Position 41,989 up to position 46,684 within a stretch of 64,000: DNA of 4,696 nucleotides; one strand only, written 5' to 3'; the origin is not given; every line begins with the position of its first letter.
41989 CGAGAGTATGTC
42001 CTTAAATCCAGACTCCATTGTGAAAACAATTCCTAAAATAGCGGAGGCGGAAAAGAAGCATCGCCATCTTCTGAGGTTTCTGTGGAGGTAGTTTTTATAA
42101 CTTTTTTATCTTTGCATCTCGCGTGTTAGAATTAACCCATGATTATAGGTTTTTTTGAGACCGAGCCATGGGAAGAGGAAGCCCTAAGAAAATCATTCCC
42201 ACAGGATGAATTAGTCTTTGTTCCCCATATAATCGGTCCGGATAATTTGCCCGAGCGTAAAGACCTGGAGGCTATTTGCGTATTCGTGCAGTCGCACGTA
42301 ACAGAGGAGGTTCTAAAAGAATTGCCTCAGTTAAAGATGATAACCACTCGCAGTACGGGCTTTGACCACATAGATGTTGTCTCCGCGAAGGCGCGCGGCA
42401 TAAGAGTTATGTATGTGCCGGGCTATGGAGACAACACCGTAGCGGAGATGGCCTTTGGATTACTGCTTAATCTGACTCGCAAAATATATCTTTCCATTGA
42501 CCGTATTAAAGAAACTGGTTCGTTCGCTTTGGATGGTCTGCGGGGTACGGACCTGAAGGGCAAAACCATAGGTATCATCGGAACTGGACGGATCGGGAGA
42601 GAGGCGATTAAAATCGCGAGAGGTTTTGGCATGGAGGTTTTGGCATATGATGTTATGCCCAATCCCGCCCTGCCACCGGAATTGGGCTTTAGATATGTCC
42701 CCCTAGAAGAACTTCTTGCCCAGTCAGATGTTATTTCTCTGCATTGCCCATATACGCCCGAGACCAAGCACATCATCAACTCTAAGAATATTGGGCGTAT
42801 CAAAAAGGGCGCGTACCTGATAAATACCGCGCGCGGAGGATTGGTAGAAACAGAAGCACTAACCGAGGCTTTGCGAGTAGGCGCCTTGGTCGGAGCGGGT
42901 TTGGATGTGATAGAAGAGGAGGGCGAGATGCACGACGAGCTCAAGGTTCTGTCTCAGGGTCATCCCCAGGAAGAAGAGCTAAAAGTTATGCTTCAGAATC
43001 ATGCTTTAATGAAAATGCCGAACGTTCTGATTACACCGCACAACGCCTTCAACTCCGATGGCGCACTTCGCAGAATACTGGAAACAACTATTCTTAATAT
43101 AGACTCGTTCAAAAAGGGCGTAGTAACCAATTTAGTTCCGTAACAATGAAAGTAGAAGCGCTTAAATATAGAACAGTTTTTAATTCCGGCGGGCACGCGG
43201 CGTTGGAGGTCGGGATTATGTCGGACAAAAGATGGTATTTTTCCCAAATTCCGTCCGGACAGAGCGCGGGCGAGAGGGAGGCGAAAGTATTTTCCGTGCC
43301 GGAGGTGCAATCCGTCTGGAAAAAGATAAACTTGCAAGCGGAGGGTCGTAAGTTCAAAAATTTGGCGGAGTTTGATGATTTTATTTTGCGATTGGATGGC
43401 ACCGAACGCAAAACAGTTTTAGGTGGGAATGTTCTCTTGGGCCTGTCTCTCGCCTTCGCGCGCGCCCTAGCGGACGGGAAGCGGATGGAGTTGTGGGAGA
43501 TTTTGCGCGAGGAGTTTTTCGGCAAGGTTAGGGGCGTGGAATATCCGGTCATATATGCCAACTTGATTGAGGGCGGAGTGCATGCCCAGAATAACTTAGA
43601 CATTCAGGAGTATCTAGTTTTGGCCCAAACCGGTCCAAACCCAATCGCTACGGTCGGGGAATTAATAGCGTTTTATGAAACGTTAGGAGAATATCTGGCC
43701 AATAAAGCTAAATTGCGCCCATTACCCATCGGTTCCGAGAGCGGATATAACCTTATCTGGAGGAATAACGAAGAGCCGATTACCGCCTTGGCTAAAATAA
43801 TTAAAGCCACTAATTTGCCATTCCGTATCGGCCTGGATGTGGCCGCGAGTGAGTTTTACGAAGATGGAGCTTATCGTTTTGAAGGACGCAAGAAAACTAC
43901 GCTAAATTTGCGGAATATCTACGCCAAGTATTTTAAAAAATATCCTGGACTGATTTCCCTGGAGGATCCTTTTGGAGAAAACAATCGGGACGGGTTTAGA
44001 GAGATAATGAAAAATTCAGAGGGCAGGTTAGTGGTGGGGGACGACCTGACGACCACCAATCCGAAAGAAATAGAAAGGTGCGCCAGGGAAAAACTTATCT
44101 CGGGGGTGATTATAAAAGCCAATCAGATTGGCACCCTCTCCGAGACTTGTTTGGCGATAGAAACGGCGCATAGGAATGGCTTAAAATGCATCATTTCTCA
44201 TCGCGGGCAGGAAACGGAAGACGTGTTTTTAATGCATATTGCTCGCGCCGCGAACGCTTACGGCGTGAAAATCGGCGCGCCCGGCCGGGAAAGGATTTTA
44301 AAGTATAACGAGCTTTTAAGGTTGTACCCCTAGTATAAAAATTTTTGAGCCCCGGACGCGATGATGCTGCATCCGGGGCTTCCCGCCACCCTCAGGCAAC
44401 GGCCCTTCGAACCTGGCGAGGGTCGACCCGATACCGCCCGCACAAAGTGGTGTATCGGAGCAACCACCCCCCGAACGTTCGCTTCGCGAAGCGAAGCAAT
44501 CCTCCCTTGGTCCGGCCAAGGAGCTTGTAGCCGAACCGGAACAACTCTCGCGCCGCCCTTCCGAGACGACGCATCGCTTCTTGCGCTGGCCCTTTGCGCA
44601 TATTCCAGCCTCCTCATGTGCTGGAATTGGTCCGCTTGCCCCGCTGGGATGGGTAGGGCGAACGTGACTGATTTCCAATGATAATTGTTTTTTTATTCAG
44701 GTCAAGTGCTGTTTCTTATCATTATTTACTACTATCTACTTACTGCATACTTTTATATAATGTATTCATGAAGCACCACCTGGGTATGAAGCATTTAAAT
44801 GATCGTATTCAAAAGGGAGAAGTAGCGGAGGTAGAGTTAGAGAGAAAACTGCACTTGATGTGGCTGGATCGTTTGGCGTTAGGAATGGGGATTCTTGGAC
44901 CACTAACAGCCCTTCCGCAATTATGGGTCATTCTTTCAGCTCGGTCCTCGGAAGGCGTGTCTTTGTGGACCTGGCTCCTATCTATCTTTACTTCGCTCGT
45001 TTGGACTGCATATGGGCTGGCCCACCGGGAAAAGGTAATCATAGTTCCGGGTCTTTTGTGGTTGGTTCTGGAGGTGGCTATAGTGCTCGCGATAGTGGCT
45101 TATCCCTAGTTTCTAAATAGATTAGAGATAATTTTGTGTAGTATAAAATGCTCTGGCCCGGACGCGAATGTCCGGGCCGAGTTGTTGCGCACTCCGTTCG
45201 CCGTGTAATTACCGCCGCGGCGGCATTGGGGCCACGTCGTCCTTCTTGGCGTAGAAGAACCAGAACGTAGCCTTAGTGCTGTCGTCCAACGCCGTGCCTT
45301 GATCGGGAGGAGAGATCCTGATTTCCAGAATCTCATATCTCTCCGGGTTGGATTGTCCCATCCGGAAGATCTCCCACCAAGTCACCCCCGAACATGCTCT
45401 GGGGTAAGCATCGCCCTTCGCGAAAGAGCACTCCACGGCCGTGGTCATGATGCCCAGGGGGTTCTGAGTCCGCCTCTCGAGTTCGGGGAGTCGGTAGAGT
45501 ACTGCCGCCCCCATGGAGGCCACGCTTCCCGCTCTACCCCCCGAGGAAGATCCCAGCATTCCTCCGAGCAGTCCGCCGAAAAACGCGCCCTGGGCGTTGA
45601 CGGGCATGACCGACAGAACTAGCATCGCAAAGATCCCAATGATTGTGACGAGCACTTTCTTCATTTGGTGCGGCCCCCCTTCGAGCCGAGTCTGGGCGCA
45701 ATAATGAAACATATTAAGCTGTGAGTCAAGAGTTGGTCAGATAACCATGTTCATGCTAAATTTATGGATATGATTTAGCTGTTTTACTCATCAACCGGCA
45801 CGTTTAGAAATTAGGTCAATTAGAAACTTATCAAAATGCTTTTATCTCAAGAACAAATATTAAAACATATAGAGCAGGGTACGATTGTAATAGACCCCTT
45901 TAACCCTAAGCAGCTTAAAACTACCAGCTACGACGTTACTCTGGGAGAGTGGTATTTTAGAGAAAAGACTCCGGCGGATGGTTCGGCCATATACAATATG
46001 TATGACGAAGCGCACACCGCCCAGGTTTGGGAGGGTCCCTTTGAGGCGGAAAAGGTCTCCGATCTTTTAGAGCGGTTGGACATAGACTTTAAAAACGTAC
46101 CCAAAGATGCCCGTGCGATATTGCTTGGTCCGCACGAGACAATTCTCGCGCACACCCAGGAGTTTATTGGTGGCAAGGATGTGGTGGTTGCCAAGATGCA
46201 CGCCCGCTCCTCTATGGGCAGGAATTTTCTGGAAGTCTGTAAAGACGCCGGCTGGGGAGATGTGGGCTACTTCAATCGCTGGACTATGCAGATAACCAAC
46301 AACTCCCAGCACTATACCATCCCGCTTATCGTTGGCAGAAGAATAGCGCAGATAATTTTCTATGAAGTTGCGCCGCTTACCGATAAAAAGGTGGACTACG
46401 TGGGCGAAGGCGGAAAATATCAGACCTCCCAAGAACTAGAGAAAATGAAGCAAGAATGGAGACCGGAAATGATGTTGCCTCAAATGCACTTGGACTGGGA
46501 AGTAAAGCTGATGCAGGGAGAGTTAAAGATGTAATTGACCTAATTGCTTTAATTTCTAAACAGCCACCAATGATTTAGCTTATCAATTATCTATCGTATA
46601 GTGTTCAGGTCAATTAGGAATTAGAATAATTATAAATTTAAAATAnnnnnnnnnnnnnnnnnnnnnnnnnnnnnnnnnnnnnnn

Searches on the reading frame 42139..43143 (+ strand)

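Call 20: search_protein_families(library=pfam, proteins=[window:42139-43143:+])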
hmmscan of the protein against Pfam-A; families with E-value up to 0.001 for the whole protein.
window:42139-43143:+ (334 aa): 4 families
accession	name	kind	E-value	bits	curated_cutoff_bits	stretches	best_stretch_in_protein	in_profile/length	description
PF02826.25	2-Hacid_dh_C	-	1.4e-56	191.1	25.1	1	106-303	1-178/178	D-isomer specific 2-hydroxyacid dehydrogenase, NAD binding domain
PF00389.36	2-Hacid_dh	-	2.2e-26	92.6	24.6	1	24-333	21-133/134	D-isomer specific 2-hydroxyacid dehydrogenase, catalytic domain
PF01262.27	AlaDh_PNT_C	-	9.3e-05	22.4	23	0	143-174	30-61/214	Alanine dehydrogenase/PNT, C-terminal domain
PF00670.27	AdoHcyase_NAD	-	0.0001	22.9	27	1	133-230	12-109/162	S-adenosyl-L-homocysteine hydrolase, NAD binding domain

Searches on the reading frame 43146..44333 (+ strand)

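Call 20: search_protein_families(library=pfam, proteins=[window:43146-44333:+])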
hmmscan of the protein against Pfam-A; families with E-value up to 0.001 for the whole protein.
window:43146-44333:+ (395 aa): 2 families
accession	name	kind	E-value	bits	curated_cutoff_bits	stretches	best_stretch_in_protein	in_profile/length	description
PF00113.28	Enolase_C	-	5.1e-51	174.1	21.5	1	134-393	5-277/296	Enolase, C-terminal TIM barrel domain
PF03952.21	Enolase_N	-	4.7e-18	66.1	35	1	4-120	2-131/131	Enolase, N-terminal domain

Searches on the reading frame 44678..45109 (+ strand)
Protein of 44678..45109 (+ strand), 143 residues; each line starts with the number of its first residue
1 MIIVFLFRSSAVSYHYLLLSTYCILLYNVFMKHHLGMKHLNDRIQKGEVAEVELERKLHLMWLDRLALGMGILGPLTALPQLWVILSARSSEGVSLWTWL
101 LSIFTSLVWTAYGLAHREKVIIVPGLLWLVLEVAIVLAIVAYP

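Call 20: search_protein_families(library=pfam, proteins=[window:44678-45109:+])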
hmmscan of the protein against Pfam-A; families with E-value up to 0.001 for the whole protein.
window:44678-45109:+ (143 aa): 2 families
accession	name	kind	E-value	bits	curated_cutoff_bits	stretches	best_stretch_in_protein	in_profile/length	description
PF03083.21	MtN3_slv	-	8.5e-10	39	23.7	1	76-143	16-83/87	Sugar efflux transporter for intercellular exchange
PF04193.19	PQ-loop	-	0.00031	20.9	22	1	79-116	18-55/61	PQ loop repeat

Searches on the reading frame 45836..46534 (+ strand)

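Call 21: search_protein_families(library=pfam, proteins=[window:45836-46534:+])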
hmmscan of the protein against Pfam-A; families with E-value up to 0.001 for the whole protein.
window:45836-46534:+ (232 aa): 1 family
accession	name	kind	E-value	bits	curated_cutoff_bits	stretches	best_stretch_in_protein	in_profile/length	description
PF22769.1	DCD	-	4e-31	108.6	27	1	3-177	2-152/153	dCTP deaminase-like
